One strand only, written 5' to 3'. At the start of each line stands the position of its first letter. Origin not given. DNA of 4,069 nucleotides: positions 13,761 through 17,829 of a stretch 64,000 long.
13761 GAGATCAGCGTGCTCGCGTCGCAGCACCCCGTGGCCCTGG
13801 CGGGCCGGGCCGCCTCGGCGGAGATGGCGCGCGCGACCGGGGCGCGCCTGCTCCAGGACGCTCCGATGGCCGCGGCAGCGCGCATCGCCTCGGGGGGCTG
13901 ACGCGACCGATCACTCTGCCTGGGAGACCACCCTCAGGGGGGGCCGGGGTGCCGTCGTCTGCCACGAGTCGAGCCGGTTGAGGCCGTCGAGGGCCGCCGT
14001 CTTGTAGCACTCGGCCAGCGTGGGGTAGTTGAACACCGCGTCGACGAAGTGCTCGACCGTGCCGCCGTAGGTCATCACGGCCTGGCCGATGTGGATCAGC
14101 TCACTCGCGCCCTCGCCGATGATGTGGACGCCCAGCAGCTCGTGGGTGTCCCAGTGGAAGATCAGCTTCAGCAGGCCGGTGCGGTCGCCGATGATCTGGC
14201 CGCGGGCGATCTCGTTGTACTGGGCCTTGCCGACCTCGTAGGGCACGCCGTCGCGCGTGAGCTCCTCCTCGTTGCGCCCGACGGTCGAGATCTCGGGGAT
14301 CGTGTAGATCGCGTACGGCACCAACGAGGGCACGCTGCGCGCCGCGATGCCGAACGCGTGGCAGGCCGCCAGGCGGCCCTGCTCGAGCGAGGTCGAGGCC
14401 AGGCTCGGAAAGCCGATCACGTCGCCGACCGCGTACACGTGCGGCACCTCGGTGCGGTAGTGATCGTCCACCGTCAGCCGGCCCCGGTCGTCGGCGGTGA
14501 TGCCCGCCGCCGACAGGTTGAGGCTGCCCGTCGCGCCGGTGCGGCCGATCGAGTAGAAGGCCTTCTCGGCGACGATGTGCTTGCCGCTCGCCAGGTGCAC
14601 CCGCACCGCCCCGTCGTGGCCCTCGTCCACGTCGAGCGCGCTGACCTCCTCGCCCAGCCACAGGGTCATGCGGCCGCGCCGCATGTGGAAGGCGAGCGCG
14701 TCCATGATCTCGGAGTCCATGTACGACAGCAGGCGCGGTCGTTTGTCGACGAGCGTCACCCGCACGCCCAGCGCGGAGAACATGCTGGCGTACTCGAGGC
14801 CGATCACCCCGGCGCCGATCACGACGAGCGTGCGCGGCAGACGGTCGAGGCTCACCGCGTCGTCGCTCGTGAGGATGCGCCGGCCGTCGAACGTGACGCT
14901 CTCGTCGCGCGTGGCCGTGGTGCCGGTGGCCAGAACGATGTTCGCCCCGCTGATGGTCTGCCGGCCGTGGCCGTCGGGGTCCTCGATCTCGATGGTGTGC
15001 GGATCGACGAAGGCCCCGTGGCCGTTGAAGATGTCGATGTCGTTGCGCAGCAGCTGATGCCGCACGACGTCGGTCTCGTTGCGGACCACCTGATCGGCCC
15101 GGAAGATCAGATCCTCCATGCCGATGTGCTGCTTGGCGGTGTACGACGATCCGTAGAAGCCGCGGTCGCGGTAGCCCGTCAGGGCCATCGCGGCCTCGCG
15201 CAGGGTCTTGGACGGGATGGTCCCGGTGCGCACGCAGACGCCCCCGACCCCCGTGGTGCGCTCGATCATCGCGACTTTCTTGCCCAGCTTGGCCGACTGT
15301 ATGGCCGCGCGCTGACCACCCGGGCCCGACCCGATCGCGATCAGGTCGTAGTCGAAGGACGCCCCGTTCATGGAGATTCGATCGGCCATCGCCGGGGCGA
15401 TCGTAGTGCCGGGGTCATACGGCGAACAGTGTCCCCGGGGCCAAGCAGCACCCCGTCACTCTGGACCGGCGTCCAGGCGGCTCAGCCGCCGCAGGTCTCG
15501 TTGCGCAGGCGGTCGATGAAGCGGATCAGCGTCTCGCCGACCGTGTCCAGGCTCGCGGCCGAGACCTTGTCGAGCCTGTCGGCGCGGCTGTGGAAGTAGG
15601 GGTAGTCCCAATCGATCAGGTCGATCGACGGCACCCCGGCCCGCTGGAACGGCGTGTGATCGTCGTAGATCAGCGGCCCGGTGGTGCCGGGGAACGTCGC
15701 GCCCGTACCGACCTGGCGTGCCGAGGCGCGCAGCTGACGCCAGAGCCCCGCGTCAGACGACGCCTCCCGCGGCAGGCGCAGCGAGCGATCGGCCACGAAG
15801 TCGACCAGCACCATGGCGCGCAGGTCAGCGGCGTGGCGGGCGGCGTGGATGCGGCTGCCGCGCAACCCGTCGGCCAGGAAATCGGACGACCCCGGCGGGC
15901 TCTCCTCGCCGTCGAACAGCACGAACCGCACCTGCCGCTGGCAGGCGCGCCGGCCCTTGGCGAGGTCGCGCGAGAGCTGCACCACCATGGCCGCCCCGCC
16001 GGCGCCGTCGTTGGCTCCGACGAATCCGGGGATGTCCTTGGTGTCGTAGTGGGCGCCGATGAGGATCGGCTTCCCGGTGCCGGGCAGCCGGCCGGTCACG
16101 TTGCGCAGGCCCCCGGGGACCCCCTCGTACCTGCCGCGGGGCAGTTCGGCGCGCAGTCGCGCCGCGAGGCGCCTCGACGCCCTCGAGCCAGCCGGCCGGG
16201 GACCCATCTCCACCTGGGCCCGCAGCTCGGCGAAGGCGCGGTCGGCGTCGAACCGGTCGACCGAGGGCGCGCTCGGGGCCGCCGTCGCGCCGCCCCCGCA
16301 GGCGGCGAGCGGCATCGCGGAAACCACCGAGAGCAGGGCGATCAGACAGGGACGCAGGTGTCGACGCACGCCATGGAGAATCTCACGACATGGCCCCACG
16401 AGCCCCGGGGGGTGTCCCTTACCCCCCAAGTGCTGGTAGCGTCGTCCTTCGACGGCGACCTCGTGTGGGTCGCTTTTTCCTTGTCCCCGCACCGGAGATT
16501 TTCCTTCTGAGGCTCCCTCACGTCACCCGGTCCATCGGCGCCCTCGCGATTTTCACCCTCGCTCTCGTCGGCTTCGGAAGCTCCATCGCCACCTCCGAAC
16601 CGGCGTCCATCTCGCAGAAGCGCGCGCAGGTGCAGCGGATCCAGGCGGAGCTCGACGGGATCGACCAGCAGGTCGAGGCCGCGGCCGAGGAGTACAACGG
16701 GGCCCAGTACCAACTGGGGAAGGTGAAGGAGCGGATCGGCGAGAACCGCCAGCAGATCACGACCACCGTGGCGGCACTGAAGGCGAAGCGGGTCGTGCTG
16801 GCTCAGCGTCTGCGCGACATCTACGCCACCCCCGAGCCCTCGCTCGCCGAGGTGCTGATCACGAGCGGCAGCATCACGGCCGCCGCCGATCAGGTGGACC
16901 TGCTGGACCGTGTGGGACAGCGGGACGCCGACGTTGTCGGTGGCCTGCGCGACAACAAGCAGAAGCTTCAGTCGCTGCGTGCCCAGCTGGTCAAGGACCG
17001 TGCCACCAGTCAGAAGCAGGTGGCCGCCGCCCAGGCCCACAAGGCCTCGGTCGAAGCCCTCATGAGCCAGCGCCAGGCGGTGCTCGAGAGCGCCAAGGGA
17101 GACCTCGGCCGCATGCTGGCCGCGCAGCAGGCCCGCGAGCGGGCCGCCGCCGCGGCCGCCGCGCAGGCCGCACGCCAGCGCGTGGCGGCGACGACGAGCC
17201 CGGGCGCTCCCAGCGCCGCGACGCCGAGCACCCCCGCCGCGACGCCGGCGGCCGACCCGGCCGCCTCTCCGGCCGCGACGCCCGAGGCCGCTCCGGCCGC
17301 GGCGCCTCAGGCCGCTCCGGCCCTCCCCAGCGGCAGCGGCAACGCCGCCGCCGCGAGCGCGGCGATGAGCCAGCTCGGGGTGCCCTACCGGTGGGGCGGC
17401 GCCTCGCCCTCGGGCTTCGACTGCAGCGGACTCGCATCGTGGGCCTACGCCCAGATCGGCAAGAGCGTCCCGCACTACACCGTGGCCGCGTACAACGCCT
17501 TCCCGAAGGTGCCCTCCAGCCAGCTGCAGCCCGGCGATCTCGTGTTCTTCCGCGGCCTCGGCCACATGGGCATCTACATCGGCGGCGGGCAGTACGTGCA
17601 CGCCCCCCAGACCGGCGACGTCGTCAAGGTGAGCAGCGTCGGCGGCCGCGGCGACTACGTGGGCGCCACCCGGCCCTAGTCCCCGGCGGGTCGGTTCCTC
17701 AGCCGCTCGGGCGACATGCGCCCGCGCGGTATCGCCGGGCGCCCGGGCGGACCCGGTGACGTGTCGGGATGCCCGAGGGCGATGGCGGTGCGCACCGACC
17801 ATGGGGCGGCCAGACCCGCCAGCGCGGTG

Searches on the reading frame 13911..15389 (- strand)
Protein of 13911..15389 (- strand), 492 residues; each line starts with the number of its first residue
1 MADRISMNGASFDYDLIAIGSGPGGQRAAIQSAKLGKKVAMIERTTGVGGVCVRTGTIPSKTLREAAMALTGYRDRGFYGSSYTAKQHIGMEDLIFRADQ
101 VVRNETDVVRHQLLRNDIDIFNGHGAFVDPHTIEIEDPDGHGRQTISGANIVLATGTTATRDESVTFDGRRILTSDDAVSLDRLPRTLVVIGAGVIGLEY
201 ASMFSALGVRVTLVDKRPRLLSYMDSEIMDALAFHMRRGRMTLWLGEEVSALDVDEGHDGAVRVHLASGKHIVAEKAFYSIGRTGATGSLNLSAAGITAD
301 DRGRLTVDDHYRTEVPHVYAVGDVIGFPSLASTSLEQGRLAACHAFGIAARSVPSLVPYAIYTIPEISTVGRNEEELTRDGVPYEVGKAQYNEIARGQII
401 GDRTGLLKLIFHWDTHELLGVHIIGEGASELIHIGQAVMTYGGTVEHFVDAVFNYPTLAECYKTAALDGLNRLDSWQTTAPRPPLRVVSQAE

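Call 3: search_protein_families(library=pfam, proteins=[window:13911-15389:-], max_evalue=0.01)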
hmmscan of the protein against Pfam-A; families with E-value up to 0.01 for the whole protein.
window:13911-15389:- (492 aa): 17 families
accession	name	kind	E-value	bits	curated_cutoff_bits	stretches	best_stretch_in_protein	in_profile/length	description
PF07992.20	Pyr_redox_2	-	1.4e-53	182.7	26.1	1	14-338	1-291/291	Pyridine nucleotide-disulphide oxidoreductase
PF02852.28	Pyr_redox_dim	-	1.5e-28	99.6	25.3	1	357-466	1-110/110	Pyridine nucleotide-disulphide oxidoreductase, dimerisation domain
PF00070.33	Pyr_redox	-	4.5e-19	69.2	22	1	188-257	2-71/82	Pyridine nucleotide-disulphide oxidoreductase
PF12831.13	FAD_oxidored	-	2.9e-09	37.1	27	1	15-64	1-50/416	FAD dependent oxidoreductase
PF13450.12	NAD_binding_8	-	1.2e-08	35.5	21.9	1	19-52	2-35/68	NAD(P)-binding Rossmann-like domain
PF01262.27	AlaDh_PNT_C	-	5.9e-07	29.6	23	1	187-230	30-73/214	Alanine dehydrogenase/PNT, C-terminal domain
PF01134.28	GIDA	-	6.6e-07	29.2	22.1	1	15-157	1-150/391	Glucose inhibited division protein A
PF13738.12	Pyr_redox_3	-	8.1e-07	29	30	1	145-322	122-305/305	Pyridine nucleotide-disulphide oxidoreductase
PF03486.20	HI0933_like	-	3.7e-06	27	50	0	15-50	2-37/244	HI0933-like protein Rossmann domain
PF02737.24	3HCDH_N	-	4.5e-06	27.1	22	1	188-242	2-56/180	3-hydroxyacyl-CoA dehydrogenase, NAD binding domain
PF00890.30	FAD_binding_2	-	1.1e-05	25.2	20.4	1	15-50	1-36/414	FAD binding domain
PF01494.25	FAD_binding_3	-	7.4e-05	22.6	22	0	189-222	5-38/349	FAD binding domain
PF01266.30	DAO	-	0.00098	19.2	27.9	0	188-219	2-33/353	FAD dependent oxidoreductase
PF03721.20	UDPG_MGDP_dh_N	-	0.0012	18.9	27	1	188-221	3-36/187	UDP-glucose/GDP-mannose dehydrogenase family, NAD binding domain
PF02826.25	2-Hacid_dh_C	-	0.0012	18.7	25.1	1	185-219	36-70/178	D-isomer specific 2-hydroxyacid dehydrogenase, NAD binding domain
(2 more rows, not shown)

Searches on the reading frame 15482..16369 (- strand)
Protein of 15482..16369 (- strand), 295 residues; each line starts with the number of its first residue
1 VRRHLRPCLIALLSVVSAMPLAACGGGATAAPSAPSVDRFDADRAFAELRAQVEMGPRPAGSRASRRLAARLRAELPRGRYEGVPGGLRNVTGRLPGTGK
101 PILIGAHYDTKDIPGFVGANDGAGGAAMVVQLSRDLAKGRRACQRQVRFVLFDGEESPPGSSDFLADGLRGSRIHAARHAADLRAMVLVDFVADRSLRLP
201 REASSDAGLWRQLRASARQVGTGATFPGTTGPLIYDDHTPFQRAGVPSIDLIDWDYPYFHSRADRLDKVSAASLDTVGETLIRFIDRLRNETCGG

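Call 53: search_protein_families(library=pfam, proteins=[window:15482-16369:-], max_evalue=0.00001)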
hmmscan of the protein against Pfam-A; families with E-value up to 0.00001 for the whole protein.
window:15482-16369:- (295 aa): 1 family
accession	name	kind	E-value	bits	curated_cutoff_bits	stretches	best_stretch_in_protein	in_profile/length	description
PF04389.22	Peptidase_M28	-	4.6e-31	108.5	21.3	1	90-284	1-192/193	Peptidase family M28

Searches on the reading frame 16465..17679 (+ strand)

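Call 53: search_protein_families(library=pfam, proteins=[window:16465-17679:+], max_evalue=0.00001)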
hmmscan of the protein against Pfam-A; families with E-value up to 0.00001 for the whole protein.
window:16465-17679:+ (404 aa): 1 family
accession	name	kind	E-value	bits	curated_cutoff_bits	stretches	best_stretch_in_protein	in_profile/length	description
PF00877.26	NLPC_P60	-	2.8e-27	95.2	23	1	305-393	1-92/105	NlpC/P60 family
